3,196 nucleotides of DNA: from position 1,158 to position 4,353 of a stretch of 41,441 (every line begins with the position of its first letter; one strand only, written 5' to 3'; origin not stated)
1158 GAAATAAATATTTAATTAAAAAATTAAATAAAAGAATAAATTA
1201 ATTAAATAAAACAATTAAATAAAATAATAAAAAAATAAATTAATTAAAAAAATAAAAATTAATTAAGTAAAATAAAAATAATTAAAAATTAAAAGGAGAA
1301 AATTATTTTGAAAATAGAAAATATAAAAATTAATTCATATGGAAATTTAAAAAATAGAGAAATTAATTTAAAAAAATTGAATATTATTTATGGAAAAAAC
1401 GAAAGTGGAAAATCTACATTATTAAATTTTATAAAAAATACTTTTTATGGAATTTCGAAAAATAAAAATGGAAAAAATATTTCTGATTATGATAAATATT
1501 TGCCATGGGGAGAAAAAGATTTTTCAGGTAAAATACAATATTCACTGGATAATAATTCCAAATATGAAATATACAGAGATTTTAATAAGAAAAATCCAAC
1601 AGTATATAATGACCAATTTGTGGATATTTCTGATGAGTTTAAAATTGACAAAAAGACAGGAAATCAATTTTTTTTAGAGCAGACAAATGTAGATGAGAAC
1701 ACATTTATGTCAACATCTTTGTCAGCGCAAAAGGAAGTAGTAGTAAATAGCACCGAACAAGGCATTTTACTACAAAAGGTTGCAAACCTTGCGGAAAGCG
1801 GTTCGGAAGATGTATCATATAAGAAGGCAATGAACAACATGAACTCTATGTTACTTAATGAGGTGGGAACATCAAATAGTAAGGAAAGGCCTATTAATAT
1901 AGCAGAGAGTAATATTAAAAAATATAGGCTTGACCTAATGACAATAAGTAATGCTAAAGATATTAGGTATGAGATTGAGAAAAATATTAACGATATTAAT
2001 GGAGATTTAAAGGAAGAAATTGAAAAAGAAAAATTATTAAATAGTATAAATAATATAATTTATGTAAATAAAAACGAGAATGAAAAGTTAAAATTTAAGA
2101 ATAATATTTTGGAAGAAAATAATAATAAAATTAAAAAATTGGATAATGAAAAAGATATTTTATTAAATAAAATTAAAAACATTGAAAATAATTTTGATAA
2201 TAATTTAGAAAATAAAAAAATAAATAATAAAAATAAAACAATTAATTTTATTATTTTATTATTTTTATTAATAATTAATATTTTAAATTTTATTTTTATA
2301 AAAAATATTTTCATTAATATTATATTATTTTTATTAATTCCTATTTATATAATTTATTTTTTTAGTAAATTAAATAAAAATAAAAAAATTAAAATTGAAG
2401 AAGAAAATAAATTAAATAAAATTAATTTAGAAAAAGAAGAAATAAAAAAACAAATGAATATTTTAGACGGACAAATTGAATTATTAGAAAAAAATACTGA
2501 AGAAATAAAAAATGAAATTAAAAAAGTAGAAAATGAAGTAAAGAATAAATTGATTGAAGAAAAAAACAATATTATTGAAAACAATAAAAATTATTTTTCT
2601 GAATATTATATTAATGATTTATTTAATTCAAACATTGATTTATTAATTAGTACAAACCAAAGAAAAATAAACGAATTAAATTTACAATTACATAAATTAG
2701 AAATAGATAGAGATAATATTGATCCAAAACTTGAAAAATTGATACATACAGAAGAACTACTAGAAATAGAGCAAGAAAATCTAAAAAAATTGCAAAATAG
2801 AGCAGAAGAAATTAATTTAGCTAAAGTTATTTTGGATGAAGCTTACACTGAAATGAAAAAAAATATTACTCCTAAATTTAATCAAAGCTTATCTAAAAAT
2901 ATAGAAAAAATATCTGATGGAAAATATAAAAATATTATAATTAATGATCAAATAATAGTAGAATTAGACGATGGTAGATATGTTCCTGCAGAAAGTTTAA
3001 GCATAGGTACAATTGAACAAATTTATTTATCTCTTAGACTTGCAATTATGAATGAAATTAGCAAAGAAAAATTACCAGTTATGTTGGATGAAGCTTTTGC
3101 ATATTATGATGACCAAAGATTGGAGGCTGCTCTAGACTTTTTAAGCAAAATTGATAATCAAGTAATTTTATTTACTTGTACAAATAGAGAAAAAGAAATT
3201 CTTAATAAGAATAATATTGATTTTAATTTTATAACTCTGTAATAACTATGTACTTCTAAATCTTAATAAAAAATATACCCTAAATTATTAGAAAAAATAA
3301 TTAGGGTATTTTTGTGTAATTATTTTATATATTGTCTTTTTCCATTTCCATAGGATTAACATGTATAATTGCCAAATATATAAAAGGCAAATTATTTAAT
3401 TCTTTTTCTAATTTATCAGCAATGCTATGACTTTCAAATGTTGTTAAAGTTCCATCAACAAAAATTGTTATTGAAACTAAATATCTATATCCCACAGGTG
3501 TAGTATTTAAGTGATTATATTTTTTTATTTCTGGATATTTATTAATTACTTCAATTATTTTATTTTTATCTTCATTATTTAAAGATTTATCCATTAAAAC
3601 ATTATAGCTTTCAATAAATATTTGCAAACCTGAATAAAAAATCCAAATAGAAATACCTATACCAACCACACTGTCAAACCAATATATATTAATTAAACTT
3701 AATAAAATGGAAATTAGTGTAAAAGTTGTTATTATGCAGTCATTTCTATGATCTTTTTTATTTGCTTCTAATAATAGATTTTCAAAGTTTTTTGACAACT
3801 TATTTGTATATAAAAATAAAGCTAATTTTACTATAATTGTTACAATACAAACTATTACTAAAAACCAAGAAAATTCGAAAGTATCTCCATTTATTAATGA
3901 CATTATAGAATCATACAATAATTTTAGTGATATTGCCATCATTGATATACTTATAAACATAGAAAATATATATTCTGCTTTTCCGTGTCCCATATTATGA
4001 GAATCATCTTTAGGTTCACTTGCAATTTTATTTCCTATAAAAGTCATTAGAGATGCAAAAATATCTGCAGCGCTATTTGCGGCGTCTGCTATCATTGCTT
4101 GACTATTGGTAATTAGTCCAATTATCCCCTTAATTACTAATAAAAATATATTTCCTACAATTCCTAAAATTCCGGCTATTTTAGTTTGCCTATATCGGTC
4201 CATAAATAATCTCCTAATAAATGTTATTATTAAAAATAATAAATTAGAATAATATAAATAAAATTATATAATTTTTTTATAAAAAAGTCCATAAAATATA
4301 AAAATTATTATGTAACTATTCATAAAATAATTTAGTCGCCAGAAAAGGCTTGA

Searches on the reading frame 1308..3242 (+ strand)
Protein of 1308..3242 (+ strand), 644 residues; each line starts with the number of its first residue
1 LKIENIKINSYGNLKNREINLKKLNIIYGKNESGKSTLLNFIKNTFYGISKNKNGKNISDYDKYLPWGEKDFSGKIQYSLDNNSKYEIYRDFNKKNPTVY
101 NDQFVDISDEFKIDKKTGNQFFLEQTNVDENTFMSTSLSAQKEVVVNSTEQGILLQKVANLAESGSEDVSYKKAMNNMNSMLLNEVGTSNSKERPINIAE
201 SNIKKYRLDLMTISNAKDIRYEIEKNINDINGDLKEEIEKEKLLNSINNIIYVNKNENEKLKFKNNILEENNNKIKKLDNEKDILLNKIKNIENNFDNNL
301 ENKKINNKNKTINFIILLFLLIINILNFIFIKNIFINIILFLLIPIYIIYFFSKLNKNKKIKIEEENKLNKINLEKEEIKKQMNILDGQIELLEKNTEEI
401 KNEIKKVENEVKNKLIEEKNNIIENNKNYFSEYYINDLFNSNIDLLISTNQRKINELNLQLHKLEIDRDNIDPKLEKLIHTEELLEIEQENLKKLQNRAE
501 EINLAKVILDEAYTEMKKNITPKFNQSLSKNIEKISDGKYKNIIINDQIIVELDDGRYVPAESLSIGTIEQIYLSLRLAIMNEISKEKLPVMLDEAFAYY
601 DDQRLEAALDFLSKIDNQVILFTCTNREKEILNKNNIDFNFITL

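Call 25: search_protein_families(library=pfam, proteins=[window:1308-3242:+])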
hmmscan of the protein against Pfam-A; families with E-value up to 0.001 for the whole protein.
window:1308-3242:+ (644 aa): 3 families
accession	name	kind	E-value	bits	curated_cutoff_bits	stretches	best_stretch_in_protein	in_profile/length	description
PF13514.12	AAA_27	-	3.3e-11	43.6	22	1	1-61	1-65/206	AAA domain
PF13166.12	AAA_13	-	0.00013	21.3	36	1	15-195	9-163/713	AAA domain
PF13558.12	SbcC_Walker_B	-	0.00024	21.7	27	0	589-613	65-89/90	SbcC/RAD50-like, Walker B motif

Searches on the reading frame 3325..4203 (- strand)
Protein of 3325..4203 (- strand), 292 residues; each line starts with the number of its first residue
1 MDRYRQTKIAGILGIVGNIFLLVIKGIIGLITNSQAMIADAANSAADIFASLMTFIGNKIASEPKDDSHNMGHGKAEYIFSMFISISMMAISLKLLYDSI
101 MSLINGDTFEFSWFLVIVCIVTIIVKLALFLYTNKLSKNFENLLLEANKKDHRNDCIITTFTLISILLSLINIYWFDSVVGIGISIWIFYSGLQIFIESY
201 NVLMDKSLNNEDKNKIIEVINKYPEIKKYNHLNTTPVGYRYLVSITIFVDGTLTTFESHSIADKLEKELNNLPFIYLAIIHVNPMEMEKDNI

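Call 25: search_protein_families(library=pfam, proteins=[window:3325-4203:-])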
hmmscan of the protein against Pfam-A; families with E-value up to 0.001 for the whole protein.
window:3325-4203:- (292 aa): 2 families
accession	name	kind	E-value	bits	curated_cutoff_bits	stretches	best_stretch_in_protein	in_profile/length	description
PF01545.26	Cation_efflux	-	3.6e-40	138.3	26.6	1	12-204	2-198/198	Cation efflux family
PF16916.11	ZT_dimer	-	8.8e-13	48.5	26.7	1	209-284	2-77/78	Dimerisation domain of Zinc Transporter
